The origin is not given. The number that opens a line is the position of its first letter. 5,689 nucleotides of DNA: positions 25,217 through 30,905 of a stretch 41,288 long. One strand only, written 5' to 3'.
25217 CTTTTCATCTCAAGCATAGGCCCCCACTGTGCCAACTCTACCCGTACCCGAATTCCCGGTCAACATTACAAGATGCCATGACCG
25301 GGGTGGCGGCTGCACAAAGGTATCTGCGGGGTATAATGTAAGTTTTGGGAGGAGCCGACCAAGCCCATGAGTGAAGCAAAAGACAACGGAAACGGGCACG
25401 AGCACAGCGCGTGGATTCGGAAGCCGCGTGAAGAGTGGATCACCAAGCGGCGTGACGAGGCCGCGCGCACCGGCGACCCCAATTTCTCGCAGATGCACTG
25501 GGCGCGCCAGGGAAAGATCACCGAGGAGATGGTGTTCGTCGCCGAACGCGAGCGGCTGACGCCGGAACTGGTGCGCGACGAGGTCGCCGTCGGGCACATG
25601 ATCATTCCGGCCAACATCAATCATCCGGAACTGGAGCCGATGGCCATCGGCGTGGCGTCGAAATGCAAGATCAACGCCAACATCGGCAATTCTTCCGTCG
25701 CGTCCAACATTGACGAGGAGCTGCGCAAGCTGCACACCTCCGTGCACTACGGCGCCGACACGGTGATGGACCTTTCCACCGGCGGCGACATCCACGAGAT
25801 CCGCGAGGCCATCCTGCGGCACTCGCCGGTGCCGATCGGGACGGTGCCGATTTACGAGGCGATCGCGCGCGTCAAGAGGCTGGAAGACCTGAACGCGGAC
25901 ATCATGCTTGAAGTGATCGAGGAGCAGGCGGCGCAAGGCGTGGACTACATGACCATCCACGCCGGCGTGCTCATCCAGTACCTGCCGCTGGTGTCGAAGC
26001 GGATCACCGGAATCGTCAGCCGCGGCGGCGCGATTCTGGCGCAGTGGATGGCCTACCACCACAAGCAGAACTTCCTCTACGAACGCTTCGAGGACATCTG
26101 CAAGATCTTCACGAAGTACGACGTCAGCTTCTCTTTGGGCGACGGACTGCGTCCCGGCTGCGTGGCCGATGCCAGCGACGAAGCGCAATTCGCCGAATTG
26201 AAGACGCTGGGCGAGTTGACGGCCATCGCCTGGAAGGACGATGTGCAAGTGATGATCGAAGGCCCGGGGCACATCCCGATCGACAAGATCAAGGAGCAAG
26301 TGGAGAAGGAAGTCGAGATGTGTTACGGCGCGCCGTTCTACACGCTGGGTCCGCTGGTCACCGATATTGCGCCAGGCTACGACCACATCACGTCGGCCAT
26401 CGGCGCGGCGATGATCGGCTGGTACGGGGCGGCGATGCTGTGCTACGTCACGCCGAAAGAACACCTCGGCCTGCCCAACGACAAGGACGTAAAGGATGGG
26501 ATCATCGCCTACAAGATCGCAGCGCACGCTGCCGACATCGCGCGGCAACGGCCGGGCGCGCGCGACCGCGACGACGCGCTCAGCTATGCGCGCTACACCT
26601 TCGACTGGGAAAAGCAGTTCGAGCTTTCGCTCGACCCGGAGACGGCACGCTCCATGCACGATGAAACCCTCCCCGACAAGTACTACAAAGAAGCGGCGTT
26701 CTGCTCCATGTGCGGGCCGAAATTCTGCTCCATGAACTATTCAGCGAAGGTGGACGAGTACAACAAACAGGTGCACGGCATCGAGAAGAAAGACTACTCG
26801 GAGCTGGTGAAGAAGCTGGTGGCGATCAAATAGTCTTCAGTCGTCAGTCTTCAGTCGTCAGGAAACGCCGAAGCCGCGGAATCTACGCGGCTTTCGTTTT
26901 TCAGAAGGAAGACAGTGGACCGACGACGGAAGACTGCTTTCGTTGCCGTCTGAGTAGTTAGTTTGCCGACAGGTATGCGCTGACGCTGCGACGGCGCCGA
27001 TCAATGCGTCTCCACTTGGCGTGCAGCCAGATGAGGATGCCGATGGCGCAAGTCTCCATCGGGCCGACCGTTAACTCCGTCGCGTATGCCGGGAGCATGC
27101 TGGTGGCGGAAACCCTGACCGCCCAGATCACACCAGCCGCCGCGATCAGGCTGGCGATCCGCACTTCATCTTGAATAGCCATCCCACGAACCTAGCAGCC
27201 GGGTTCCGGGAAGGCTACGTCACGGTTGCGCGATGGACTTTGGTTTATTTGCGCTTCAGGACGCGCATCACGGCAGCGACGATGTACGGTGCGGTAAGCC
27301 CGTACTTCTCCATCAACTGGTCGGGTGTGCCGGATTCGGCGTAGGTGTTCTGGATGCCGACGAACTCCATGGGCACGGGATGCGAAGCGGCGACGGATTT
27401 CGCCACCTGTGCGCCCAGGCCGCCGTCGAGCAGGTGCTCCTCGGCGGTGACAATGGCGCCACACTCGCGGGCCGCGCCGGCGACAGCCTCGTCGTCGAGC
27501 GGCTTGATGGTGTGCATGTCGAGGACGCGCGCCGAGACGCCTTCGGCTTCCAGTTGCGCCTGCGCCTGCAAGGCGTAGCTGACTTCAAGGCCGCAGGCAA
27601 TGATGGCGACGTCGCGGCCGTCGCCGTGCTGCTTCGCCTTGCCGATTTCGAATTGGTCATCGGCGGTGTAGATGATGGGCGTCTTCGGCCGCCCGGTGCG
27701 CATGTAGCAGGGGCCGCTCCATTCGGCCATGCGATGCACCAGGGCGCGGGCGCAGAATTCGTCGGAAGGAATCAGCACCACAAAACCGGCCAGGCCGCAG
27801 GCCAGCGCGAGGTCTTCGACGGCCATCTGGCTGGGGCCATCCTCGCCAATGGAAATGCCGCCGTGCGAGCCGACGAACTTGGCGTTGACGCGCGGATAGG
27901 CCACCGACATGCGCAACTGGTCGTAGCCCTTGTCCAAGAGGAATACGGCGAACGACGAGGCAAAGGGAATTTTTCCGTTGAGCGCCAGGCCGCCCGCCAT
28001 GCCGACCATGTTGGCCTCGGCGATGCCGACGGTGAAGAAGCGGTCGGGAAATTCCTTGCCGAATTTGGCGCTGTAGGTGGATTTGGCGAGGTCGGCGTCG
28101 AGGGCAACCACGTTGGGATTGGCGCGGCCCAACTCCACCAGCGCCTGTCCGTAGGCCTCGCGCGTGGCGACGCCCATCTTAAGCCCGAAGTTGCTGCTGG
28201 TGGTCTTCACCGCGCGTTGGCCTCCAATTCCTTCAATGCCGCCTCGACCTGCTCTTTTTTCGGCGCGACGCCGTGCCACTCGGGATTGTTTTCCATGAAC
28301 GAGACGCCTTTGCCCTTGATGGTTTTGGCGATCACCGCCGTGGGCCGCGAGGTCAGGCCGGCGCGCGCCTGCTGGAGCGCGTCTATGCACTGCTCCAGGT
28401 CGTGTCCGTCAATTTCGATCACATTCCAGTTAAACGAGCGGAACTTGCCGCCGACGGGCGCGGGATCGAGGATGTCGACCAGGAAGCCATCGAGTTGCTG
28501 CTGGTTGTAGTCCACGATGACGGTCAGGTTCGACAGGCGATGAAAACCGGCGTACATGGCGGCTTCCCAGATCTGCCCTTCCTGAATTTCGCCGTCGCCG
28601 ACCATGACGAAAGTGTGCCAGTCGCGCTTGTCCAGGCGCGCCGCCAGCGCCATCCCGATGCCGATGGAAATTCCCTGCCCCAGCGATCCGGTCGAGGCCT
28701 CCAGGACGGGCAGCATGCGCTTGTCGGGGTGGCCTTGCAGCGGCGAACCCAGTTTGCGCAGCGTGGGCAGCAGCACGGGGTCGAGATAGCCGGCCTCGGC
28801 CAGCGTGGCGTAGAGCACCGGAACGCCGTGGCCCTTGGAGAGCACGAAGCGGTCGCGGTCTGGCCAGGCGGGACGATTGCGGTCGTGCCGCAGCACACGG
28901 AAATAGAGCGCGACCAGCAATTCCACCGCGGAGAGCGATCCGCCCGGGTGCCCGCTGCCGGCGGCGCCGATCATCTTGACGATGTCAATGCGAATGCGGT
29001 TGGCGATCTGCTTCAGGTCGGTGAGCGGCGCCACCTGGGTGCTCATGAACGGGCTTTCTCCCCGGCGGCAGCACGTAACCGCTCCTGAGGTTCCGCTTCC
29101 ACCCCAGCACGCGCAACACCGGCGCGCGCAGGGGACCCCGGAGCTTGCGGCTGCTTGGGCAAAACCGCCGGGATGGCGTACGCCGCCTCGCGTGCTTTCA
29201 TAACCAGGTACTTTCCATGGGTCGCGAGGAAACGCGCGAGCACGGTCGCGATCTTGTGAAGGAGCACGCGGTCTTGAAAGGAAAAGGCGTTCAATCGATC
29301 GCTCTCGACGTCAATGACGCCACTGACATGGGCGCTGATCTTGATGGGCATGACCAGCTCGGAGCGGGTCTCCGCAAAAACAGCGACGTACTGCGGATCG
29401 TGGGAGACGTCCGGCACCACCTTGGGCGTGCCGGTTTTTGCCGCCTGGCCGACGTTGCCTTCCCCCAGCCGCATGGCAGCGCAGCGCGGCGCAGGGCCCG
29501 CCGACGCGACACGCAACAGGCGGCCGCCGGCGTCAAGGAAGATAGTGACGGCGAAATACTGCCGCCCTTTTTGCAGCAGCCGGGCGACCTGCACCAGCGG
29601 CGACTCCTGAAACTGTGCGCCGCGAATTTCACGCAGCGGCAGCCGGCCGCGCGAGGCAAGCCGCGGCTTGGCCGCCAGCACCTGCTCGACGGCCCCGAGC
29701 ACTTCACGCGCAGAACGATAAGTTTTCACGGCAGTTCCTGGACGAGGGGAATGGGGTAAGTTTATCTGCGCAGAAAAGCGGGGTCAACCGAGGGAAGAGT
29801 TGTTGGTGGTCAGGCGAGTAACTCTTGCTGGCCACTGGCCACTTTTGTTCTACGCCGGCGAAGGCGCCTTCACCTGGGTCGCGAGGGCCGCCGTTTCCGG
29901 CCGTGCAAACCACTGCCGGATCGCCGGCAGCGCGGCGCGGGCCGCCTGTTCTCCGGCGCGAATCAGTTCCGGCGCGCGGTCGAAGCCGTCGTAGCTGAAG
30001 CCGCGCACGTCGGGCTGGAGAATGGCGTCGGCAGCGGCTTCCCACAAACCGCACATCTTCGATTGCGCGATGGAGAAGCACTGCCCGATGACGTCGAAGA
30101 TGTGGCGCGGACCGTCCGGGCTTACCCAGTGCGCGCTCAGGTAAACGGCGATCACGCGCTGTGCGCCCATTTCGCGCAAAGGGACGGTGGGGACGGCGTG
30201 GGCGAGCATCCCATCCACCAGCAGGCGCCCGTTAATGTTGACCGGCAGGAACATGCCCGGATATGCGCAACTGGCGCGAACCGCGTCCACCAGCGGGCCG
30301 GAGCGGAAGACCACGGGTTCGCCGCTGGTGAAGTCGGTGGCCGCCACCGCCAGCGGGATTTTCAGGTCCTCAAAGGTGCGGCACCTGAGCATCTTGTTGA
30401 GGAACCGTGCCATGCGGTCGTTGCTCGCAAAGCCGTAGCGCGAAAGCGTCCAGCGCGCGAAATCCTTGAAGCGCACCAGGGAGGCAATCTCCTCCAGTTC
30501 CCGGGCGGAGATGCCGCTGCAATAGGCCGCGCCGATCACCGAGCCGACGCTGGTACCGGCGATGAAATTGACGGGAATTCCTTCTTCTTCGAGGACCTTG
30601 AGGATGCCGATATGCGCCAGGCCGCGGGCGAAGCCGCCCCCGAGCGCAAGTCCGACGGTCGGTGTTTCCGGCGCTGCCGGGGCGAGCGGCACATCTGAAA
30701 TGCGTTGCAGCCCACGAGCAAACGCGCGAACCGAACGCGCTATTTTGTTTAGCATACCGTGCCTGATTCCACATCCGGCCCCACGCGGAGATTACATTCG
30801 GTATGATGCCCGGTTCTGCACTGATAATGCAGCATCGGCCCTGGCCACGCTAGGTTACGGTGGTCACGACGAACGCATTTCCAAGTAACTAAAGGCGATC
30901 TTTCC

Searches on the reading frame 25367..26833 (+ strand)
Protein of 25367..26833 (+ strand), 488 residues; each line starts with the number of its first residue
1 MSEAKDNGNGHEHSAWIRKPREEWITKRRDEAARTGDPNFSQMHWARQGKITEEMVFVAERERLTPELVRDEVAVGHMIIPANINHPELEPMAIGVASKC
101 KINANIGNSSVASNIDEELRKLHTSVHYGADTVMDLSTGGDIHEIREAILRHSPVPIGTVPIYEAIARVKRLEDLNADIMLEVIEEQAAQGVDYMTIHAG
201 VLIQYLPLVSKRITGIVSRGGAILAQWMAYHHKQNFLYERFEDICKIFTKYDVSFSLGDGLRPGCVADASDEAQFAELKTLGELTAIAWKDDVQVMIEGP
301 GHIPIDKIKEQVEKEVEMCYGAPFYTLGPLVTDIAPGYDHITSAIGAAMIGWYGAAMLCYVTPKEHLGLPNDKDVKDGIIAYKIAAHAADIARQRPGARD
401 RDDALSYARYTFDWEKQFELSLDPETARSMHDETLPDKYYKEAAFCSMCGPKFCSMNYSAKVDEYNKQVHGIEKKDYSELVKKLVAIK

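Call 66: search_protein_families(library=pfam, proteins=[window:25367-26833:+], max_evalue=0.0001)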
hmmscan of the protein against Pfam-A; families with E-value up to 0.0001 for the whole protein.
window:25367-26833:+ (488 aa): 1 family
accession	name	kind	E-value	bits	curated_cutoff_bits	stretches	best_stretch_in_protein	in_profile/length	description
PF01964.24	ThiC_Rad_SAM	-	3.4e-189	629.4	25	1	42-459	2-418/420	Radical SAM ThiC family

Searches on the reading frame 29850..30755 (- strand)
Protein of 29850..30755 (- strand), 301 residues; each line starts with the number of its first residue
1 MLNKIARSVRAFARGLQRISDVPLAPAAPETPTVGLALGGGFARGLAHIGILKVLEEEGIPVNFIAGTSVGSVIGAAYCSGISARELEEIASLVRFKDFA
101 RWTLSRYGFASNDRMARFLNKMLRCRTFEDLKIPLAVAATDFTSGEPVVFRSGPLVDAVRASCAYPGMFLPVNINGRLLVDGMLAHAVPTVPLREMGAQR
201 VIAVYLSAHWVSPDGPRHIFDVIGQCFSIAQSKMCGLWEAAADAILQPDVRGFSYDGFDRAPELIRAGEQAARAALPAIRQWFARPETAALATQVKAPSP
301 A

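Call 66: search_protein_families(library=pfam, proteins=[window:29850-30755:-], max_evalue=0.0001)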
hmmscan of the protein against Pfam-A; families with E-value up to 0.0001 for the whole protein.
window:29850-30755:- (301 aa): 1 family
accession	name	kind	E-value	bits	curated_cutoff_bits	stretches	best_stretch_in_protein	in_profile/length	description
PF01734.28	Patatin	-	4.3e-31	109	27.7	1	36-192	1-189/191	Patatin-like phospholipase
